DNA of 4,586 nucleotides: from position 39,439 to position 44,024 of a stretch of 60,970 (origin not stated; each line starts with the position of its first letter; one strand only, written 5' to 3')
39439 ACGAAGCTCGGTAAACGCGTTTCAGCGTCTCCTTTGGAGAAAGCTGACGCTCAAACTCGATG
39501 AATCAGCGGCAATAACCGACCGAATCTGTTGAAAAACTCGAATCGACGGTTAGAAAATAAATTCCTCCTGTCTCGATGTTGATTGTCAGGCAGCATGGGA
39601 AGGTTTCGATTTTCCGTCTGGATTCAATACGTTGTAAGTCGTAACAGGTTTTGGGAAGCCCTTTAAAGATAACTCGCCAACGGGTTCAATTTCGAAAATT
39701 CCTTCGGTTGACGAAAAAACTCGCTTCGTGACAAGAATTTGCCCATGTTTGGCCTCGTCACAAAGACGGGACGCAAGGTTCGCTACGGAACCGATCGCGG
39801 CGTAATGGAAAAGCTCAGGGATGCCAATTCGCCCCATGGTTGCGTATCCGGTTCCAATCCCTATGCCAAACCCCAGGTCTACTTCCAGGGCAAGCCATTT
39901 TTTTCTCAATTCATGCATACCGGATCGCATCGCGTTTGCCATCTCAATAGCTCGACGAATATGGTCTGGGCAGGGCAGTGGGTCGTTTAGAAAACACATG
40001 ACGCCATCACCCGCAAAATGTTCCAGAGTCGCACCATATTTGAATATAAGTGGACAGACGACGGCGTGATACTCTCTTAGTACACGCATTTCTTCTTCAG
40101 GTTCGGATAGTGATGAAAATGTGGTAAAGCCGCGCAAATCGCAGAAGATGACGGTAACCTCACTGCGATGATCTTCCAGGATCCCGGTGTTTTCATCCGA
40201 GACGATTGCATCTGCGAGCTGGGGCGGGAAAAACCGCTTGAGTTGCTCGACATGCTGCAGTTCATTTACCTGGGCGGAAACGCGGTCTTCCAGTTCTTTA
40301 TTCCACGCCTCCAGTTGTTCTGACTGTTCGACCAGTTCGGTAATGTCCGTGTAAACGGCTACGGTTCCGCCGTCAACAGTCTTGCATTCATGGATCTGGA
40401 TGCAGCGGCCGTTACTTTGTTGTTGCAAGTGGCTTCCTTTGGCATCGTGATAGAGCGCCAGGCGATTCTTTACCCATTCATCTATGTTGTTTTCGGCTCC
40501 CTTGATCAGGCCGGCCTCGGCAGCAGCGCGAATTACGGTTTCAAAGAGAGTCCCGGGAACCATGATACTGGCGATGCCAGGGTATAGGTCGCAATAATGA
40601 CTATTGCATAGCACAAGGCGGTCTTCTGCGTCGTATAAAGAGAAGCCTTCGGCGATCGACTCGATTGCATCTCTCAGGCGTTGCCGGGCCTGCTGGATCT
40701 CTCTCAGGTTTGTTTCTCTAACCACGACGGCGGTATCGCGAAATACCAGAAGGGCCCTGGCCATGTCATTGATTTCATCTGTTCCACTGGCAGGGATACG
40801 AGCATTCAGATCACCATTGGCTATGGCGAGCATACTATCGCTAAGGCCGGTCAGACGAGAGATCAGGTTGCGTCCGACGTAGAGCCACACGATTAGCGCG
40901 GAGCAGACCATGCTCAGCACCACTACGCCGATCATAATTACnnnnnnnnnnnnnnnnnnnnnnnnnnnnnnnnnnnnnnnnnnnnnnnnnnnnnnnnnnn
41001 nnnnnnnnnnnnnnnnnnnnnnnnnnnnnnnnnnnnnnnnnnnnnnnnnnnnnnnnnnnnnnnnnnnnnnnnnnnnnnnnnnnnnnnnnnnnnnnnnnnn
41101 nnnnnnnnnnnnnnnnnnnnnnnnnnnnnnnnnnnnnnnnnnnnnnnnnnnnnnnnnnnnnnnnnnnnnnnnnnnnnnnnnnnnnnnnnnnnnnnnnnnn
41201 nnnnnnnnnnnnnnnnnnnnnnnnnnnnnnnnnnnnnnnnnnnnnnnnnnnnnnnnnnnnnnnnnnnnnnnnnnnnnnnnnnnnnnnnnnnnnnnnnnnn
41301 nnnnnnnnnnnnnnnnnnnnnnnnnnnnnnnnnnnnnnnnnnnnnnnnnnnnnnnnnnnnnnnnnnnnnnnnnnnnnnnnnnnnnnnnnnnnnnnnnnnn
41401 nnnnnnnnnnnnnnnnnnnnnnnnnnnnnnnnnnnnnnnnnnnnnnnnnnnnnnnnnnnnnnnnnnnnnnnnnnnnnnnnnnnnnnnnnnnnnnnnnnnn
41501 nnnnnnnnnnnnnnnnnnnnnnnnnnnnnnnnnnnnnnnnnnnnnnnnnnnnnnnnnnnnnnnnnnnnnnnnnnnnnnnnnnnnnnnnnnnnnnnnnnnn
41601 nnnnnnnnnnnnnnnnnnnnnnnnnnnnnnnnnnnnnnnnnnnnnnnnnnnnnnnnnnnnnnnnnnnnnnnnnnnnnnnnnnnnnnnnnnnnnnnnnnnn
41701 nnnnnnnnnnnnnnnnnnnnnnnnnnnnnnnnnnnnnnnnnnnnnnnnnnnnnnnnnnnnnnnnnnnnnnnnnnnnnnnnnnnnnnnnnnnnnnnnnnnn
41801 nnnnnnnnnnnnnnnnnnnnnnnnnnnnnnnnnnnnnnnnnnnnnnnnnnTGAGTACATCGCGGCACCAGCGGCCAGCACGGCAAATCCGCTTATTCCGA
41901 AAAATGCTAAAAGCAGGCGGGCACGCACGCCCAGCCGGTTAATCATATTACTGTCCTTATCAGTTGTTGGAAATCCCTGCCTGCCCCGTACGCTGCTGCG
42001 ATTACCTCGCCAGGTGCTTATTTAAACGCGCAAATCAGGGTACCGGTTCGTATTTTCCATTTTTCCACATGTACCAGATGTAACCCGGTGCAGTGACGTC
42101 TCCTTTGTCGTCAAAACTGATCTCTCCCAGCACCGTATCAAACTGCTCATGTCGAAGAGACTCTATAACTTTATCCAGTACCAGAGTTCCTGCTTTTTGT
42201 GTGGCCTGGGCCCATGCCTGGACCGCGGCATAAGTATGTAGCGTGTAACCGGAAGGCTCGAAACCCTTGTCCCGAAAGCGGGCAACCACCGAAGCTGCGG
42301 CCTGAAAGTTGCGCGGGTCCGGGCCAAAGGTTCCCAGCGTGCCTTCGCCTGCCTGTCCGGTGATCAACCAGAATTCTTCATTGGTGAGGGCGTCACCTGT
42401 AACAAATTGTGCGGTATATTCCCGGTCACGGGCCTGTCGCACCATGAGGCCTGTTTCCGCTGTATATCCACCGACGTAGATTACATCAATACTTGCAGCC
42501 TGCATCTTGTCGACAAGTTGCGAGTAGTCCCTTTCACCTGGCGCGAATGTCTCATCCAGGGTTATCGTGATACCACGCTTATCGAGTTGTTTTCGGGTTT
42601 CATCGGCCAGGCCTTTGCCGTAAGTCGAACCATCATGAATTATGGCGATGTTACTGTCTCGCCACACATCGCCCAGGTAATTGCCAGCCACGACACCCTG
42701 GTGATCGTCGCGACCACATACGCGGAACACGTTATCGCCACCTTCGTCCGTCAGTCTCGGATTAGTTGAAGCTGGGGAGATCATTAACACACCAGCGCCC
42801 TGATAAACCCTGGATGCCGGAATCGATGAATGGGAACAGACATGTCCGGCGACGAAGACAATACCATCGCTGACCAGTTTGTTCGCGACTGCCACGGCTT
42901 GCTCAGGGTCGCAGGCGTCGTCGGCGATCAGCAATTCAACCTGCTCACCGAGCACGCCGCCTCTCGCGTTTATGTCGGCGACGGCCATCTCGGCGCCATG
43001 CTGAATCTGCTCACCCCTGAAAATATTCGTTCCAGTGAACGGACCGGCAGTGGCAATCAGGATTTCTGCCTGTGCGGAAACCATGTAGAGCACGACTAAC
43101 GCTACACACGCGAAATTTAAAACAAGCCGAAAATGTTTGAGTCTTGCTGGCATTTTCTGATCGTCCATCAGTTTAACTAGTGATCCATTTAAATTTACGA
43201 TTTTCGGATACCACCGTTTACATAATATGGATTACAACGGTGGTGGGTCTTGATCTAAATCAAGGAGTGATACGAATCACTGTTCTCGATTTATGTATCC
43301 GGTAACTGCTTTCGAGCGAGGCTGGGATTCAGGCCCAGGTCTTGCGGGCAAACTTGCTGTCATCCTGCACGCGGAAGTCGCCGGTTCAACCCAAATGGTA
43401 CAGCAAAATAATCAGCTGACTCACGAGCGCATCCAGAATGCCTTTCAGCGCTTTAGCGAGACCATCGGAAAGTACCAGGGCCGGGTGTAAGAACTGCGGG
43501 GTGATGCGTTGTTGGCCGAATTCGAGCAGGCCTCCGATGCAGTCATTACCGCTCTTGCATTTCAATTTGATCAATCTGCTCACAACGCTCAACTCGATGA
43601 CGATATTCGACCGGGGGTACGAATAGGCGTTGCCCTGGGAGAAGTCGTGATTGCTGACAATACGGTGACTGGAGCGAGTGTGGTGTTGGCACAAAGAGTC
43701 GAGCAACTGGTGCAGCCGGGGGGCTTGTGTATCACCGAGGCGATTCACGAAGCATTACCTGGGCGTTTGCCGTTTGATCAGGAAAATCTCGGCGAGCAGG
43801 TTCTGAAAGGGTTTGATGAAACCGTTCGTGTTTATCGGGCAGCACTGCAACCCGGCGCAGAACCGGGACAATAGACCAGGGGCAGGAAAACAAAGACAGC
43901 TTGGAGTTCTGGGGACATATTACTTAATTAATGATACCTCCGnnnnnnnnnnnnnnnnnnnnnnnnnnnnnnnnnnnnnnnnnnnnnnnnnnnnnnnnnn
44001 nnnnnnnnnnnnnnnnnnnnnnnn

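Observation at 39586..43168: Orphan LivJ-like binding protein paired with a TorS-like sensor cyclase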

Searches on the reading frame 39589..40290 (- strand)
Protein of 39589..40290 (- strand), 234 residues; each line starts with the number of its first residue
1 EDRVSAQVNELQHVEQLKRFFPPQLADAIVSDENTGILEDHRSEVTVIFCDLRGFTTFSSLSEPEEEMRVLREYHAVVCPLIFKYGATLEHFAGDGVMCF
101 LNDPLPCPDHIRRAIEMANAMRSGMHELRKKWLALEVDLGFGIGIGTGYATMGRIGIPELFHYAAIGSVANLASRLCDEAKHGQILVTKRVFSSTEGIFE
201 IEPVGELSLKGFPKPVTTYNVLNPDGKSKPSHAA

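Call 47: search_protein_representatives(protein=window:39589-40290:-)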
Query: 234 residues. Proteins with E-value up to 0.001 (for the whole library): 74627; up to 1e-10: 35902; up to 1e-30: 1032. The best 150 are listed.
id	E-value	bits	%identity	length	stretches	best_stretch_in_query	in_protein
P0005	8.1e-140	480.3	91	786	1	1-234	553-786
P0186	1.7e-84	299.4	58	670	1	2-231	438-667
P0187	1.6e-78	279.8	58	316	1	1-229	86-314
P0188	5.3e-77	274.8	57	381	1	1-223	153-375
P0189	3.8e-76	272.0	54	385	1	1-228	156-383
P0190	2.2e-75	269.5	92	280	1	1-133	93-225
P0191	2.4e-70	253.0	53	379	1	1-223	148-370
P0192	2.5e-70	253.0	54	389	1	9-224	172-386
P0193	4.0e-70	252.3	54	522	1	1-229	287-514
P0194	5.5e-70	251.8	51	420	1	3-221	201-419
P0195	6.8e-69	248.3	51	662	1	3-228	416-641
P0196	9.1e-69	247.9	52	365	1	10-222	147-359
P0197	1.3e-68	247.4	52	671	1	2-224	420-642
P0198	1.3e-68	247.4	52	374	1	2-223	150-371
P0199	1.5e-68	247.1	49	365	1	2-222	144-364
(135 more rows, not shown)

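Call 94: search_protein_families(library=pfam, alignment_id=A5, max_evalue=0.00001)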
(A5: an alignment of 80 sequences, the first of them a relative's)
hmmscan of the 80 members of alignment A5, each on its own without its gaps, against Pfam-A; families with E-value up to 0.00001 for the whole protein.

A. member 1, P0186 (670 aa): 4 families
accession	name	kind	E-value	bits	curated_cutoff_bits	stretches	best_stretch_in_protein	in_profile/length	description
PF00211.25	Guanylate_cyc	-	3.8e-17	62.9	21.9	1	477-651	5-175/183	Adenylate and Guanylate cyclase catalytic domain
PF13185.12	GAF_2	-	8.4e-15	55.6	28.6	1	276-421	2-136/136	GAF domain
PF01590.32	GAF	-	8.5e-13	49.4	22.4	1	277-420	1-133/133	GAF domain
PF13492.12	GAF_3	-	1.2e-09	39.1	27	1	278-422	2-129/129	GAF domain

B. families by the number of members that match (of 80 scanned): 26 families (the first 25 are shown)
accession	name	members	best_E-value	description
PF00211.25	Guanylate_cyc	80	4.4e-26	Adenylate and Guanylate cyclase catalytic domain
PF01590.32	GAF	41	2.8e-54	GAF domain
PF13185.12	GAF_2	40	2.2e-56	GAF domain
PF13492.12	GAF_3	34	5.6e-31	GAF domain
PF00672.30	HAMP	19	8.5e-17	HAMP domain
PF00072.30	Response_reg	11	4.3e-33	Response regulator receiver domain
PF02743.24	dCache_1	6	6.5e-23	Cache domain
PF11849.14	DUF3369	6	2.4e-09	Domain of unknown function (DUF3369)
PF08447.18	PAS_3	5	2.1e-39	PAS fold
PF00989.32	PAS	4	1.4e-40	PAS fold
PF08448.16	PAS_4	3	2.4e-32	PAS fold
PF13426.13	PAS_9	3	2.9e-31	PAS domain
PF13188.13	PAS_8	3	2.2e-24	PAS domain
PF12860.13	PAS_7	3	4.4e-19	PAS fold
PF00512.31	HisKA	3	2.9e-17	His Kinase A (phospho-acceptor) domain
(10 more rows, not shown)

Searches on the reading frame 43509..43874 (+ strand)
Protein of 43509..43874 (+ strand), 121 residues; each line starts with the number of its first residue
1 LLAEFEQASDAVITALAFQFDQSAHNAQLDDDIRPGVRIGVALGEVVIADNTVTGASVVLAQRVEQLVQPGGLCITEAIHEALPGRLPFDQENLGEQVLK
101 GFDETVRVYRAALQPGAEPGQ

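Call 9: search_protein_families(library=pfam, proteins=[window:43509-43874:+], max_evalue=0.001)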
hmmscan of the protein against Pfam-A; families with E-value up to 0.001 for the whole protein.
window:43509-43874:+ (121 aa): 1 family
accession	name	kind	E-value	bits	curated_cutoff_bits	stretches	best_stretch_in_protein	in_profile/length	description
PF00211.25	Guanylate_cyc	-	0.0005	20.1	21.9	1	13-105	78-175/183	Adenylate and Guanylate cyclase catalytic domain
